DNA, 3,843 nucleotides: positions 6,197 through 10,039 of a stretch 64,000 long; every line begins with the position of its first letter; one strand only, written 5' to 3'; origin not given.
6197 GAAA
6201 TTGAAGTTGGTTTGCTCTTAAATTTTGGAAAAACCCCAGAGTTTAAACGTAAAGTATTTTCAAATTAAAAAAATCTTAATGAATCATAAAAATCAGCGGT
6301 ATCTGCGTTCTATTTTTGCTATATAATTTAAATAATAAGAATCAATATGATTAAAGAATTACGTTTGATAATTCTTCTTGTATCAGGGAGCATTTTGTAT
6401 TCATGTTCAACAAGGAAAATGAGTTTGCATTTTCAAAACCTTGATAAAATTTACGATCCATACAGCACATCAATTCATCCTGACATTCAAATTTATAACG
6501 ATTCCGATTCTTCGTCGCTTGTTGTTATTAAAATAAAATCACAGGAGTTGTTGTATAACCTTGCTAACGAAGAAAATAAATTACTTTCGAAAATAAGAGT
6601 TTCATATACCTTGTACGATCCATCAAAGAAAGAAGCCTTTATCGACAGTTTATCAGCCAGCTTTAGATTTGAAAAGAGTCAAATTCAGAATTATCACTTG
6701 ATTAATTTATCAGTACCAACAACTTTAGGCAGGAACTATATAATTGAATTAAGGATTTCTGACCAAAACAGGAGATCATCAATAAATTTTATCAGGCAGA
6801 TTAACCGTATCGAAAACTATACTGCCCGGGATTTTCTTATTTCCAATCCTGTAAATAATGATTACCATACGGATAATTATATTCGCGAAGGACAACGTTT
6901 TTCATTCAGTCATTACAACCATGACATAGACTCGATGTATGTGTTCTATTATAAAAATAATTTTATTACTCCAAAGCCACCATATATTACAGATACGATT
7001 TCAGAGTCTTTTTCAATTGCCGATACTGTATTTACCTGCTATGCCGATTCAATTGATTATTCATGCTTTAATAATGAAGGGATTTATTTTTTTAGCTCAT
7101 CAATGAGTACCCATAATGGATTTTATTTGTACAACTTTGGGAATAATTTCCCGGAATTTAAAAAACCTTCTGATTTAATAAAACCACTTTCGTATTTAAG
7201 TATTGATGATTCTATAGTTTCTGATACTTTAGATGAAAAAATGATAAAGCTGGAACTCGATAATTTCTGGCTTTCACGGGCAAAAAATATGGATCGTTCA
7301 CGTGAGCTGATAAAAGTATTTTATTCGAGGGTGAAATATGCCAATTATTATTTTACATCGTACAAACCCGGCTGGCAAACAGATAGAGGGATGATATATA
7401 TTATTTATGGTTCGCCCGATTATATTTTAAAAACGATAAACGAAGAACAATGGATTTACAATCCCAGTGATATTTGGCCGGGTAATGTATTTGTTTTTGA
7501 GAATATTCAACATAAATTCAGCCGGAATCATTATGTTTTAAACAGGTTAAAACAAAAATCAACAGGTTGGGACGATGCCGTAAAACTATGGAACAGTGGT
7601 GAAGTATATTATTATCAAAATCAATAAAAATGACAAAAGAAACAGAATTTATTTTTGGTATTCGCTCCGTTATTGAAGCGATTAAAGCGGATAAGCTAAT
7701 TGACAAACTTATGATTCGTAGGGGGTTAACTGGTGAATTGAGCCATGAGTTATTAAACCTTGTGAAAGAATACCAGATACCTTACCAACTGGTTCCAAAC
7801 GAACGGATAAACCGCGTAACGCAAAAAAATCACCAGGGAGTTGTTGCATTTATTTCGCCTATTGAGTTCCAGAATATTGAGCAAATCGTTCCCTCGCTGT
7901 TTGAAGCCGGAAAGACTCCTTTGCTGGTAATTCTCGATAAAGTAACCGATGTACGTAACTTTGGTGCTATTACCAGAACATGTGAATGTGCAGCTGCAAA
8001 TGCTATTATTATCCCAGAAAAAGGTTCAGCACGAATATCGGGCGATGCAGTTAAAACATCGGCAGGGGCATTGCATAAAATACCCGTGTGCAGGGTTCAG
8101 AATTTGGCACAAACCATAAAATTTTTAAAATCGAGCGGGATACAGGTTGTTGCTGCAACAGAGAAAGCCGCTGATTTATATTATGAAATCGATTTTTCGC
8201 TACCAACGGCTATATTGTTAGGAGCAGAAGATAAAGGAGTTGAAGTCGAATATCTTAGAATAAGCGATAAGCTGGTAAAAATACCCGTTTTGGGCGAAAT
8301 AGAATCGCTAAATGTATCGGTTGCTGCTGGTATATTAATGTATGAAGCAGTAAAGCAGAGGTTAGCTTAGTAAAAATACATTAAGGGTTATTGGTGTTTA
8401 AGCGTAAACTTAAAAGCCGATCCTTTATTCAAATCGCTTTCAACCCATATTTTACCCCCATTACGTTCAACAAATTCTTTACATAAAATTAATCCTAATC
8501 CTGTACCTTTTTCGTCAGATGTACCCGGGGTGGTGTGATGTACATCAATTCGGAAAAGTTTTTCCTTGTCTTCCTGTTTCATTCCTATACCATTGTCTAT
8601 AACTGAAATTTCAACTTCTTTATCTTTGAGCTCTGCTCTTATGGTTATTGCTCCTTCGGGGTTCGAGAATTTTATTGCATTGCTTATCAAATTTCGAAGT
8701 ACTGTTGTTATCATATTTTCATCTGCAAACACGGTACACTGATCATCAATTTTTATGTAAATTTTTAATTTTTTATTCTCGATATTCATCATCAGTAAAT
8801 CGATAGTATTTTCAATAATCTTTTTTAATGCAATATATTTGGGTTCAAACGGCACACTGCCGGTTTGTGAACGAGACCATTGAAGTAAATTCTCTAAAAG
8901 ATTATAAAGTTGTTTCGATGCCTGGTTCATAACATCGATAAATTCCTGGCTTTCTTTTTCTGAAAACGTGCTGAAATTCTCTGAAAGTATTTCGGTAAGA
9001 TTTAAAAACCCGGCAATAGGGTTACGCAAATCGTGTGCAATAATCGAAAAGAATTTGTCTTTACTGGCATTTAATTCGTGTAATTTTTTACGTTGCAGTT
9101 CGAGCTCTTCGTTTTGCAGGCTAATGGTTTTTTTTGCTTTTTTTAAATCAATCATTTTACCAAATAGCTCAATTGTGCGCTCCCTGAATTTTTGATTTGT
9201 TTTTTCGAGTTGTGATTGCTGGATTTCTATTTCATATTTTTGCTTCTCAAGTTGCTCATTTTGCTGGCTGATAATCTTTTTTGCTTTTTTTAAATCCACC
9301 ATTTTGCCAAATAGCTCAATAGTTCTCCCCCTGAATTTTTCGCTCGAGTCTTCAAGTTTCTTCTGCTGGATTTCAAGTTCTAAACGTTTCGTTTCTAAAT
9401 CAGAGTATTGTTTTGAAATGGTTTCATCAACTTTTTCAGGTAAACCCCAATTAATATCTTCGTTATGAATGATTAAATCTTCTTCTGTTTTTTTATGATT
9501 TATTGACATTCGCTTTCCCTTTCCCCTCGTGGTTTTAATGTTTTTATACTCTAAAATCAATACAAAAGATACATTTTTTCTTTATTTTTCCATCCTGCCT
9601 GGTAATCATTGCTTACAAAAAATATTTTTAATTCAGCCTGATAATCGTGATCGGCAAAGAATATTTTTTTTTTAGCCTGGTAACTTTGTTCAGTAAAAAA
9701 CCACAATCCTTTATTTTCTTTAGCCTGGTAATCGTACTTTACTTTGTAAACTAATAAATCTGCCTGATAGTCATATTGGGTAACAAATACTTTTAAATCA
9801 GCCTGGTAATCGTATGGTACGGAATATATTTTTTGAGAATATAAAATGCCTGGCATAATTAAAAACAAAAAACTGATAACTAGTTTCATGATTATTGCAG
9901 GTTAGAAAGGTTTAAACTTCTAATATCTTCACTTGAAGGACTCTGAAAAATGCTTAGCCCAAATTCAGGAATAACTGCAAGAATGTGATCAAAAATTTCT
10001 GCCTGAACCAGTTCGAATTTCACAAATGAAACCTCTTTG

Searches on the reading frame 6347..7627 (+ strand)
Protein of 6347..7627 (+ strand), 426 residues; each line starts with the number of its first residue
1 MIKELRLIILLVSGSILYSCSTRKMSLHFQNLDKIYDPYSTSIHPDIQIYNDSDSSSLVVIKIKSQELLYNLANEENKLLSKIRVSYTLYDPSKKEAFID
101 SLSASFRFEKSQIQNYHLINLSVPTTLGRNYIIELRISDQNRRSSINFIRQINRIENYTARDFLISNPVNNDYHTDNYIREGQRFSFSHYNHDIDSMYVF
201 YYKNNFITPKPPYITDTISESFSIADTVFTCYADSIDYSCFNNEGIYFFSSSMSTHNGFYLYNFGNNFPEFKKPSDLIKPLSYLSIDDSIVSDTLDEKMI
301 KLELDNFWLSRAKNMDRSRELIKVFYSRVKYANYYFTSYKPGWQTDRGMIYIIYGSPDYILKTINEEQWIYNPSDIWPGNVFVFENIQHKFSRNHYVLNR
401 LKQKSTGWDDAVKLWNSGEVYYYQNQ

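Call 17: search_protein_families(library=pfam, proteins=[window:6347-7627:+], max_evalue=0.001)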
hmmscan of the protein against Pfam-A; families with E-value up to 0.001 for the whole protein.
window:6347-7627:+ (426 aa): 1 family
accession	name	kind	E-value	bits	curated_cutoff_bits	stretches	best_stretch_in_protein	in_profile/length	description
PF20094.4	GWxTD_dom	-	1.2e-46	159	26.9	1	245-416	1-171/172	GWxTD domain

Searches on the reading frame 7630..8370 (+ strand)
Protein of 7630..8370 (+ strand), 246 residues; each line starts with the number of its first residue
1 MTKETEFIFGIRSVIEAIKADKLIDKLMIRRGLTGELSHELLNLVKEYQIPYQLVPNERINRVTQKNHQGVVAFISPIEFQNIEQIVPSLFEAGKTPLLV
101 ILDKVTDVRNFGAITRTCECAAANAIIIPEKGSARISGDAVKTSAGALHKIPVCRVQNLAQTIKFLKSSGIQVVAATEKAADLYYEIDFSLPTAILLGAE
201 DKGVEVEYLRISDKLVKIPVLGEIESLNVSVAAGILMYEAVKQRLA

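Call 17: search_protein_families(library=pfam, proteins=[window:7630-8370:+], max_evalue=0.001)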
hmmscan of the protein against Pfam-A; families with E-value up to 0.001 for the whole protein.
window:7630-8370:+ (246 aa): 2 families
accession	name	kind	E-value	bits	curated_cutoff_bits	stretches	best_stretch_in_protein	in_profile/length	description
PF00588.24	SpoU_methylase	-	3.2e-40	137.9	29.7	1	98-238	2-142/142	SpoU rRNA Methylase family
PF08032.17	SpoU_sub_bind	-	4.2e-17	62.7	22.8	1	7-80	1-75/76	RNA 2'-O ribose methyltransferase substrate binding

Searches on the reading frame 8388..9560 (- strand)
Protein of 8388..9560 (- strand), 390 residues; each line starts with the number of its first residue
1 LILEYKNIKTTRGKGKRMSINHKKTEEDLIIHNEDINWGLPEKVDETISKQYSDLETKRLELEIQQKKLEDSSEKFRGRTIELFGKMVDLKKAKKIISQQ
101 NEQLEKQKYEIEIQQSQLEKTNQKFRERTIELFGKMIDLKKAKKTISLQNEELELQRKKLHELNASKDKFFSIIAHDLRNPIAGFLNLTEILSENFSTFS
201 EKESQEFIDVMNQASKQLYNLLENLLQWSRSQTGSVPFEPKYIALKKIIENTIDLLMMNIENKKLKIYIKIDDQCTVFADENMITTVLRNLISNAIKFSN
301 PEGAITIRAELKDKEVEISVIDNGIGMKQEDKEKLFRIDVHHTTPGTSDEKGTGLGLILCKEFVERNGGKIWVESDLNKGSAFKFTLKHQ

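Call 17: search_protein_families(library=pfam, proteins=[window:8388-9560:-], max_evalue=0.001)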
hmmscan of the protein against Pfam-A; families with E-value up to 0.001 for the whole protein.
window:8388-9560:- (390 aa): 4 families
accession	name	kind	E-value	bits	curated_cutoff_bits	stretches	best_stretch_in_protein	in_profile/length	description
PF02518.31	HATPase_c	-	6.4e-26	91.4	26.4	1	280-389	2-109/111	Histidine kinase-, DNA gyrase B-, and HSP90-like ATPase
PF00512.31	HisKA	-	6.4e-13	49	26.9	1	167-234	2-66/66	His Kinase A (phospho-acceptor) domain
PF13581.12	HATPase_c_2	-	1.3e-05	25.6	27.4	1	291-365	39-110/127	Histidine kinase-like ATPase domain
PF13589.12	HATPase_c_3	-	8.6e-05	23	25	1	286-356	5-76/137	Histidine kinase-, DNA gyrase B-, and HSP90-like ATPase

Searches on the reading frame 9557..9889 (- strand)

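Call 17: search_protein_families(library=pfam, proteins=[window:9557-9889:-], max_evalue=0.001)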
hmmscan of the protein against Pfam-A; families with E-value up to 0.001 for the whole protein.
window:9557-9889:- (110 aa): 1 family
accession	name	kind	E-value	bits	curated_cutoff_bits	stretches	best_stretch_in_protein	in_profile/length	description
PF19647.4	DUF6150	-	6.3e-31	106.7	27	1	17-109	7-98/98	Family of unknown function (DUF6150)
